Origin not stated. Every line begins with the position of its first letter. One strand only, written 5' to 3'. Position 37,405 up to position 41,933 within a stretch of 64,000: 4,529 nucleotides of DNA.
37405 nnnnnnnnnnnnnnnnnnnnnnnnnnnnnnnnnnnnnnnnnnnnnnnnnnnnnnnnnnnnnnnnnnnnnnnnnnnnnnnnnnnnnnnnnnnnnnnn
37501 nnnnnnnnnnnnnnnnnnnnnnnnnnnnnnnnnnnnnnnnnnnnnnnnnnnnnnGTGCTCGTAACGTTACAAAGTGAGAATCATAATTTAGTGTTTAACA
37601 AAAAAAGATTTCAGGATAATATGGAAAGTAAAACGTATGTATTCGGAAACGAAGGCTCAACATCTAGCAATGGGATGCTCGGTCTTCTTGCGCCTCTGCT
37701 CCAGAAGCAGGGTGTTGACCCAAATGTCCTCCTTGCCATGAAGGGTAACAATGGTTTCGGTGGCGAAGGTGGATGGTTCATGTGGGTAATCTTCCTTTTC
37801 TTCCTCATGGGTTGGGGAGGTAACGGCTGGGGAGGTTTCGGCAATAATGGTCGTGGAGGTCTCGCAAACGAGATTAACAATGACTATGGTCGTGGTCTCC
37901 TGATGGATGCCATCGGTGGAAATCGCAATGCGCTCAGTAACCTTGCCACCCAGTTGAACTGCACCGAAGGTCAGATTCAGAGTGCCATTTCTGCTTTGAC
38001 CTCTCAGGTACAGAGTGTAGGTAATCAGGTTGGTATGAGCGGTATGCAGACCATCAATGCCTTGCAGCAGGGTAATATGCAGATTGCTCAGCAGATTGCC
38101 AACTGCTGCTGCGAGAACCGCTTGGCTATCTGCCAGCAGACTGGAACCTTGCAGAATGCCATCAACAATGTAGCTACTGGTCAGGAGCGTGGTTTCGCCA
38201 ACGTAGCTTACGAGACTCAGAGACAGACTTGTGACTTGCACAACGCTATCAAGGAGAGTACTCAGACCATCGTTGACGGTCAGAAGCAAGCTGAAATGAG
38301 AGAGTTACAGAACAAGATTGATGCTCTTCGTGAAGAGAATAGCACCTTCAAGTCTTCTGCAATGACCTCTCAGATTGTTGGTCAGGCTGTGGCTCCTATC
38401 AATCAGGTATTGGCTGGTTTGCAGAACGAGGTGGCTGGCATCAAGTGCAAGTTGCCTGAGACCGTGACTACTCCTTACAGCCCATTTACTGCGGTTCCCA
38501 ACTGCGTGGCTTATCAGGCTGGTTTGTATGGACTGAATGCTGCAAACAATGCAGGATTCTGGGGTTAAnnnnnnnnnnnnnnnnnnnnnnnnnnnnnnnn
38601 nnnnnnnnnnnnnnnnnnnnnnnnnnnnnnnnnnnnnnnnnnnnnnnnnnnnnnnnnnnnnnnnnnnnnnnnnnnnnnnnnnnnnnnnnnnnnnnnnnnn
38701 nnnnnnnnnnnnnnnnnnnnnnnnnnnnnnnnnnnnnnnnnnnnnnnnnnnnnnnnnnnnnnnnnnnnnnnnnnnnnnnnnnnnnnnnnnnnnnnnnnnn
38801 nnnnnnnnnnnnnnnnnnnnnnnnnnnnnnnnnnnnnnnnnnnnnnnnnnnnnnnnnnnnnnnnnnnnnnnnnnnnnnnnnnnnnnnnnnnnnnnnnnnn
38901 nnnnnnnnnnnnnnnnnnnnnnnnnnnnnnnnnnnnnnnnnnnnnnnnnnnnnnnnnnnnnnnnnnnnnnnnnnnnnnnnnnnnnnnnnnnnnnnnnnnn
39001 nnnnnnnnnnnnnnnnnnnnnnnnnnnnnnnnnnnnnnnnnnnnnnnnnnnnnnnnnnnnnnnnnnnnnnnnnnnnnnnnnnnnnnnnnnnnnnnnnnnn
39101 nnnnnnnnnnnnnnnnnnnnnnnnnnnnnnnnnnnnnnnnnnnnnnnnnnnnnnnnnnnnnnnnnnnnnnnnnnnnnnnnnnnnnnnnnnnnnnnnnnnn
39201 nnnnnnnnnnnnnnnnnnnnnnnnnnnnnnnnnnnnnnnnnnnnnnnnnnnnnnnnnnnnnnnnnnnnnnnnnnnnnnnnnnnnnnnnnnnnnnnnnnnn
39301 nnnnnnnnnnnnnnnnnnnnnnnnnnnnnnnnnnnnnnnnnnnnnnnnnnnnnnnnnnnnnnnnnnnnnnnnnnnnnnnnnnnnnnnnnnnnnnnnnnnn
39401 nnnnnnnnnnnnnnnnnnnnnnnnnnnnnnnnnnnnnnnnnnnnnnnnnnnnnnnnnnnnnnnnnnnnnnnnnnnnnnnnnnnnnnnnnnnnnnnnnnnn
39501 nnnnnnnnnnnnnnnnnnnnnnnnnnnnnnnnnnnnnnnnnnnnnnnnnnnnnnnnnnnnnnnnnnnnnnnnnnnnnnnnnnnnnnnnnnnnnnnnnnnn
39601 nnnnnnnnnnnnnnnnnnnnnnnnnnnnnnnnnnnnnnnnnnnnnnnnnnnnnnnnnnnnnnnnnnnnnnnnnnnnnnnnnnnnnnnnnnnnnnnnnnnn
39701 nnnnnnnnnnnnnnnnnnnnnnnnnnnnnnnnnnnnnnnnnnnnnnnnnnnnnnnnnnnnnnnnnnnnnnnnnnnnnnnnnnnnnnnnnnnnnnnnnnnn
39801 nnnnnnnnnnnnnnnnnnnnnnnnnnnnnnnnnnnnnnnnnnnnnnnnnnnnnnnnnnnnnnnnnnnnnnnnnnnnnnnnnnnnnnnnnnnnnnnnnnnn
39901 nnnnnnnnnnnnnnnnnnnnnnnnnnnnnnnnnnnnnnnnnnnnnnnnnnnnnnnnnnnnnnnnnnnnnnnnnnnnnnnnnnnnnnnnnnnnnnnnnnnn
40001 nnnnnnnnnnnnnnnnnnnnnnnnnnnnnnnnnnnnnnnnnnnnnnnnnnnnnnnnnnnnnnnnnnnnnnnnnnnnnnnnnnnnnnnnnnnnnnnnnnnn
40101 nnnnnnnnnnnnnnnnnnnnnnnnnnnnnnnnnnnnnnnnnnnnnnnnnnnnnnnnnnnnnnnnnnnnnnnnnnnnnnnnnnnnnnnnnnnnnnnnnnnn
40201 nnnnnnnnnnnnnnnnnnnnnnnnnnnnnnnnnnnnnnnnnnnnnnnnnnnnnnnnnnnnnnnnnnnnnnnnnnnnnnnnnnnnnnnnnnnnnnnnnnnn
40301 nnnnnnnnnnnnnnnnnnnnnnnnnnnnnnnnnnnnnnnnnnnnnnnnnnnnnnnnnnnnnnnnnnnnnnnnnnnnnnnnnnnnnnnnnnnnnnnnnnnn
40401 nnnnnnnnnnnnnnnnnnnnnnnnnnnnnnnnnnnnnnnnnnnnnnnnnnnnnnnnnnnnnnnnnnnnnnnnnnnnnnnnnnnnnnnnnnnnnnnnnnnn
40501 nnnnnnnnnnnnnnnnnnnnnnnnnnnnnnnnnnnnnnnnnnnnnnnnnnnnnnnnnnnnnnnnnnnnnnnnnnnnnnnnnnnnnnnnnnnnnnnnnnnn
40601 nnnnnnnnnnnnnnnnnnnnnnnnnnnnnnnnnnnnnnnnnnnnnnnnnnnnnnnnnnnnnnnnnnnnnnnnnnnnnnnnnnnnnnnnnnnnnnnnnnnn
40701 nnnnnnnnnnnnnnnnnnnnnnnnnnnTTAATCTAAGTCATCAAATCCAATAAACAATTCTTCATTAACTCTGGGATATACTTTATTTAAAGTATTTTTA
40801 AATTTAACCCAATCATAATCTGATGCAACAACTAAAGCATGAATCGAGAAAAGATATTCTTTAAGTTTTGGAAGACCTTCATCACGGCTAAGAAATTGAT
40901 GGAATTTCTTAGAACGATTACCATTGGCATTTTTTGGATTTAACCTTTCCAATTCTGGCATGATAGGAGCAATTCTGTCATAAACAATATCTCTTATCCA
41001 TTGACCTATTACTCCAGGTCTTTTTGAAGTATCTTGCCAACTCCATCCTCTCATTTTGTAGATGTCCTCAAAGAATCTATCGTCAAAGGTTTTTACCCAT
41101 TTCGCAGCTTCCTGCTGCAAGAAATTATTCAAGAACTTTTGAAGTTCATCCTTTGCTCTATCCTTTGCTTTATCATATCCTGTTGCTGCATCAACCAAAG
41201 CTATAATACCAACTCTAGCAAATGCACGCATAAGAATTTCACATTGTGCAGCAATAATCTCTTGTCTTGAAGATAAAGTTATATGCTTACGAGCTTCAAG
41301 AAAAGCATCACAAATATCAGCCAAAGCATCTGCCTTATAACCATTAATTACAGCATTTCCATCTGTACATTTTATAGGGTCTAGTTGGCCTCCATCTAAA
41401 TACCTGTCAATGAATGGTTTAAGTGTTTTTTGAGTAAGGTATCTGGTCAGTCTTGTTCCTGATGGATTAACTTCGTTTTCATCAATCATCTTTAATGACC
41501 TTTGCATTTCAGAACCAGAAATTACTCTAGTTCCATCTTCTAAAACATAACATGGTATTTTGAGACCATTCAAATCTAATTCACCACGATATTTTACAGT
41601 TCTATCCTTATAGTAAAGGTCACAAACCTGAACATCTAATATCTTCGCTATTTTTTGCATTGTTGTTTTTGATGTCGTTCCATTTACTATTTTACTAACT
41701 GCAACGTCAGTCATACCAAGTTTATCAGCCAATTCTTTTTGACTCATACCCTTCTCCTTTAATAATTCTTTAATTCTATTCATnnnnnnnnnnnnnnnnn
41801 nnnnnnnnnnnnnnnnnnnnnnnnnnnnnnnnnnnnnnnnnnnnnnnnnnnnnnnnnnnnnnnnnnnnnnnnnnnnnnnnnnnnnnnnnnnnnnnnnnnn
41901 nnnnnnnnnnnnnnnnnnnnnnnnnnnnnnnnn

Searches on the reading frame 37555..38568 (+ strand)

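Call 31: search_protein_families(library=phrogs, proteins=[window:37555-38568:+], max_evalue=0.0001)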
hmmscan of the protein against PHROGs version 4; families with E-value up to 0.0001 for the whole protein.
window:37555-38568:+ (337 aa): 1 family
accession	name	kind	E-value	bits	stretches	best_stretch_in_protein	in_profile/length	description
phrog_16490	-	unknown function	3.7e-47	162.3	1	52-330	8-272/286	-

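Call 72: search_protein_families(library=pfam, proteins=[window:37555-38568:+], max_evalue=0.001)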
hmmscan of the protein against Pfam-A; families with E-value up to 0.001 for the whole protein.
window:37555-38568:+ (337 aa): 0 families

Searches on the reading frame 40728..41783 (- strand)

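Call 31: search_protein_families(library=phrogs, proteins=[window:40728-41783:-], max_evalue=0.0001)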
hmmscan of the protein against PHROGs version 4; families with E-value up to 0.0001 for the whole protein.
window:40728-41783:- (351 aa): 18 families
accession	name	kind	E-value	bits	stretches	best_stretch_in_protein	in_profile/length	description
phrog_2384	-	unknown function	7e-83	279.7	1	61-349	45-335/338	-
phrog_8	-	transcription regulation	1.8e-14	55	1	2-124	79-179/346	transcriptional regulator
phrog_3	-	transcription regulation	3.5e-13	51.1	1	1-100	90-185/430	transcriptional repressor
phrog_2967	-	transcription regulation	1.8e-11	45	1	3-64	14-77/225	transcriptional regulator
phrog_4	-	transcription regulation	8.5e-11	42.4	1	2-59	139-194/400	transcriptional repressor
phrog_4779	-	transcription regulation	2.2e-09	38.7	1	2-49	5-52/98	transcriptional regulator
phrog_1136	-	unknown function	5e-08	33.9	1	212-317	111-213/244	-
phrog_7241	-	transcription regulation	5.8e-08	33.8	1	8-56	70-120/122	transcriptional regulator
phrog_1373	-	transcription regulation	7.7e-08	33.5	1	4-52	68-118/166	transcriptional regulator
phrog_2439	-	transcription regulation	1.1e-07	32.1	1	2-58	10-68/367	transcriptional regulator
phrog_1468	-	transcription regulation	5.6e-07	30.1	1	3-51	11-60/67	transcriptional repressor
phrog_2328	-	transcription regulation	1.9e-06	28.7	1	2-56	18-74/128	transcriptional repressor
phrog_2339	-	DNA, RNA and nucleotide metabolism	2e-06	28.7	1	1-50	27-76/98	HTH DNA binding protein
phrog_5823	-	transcription regulation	2.1e-06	28.1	1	2-67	9-77/404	transcriptional regulator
phrog_769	-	transcription regulation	9.9e-06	26.5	1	3-57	15-68/89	transcriptional repressor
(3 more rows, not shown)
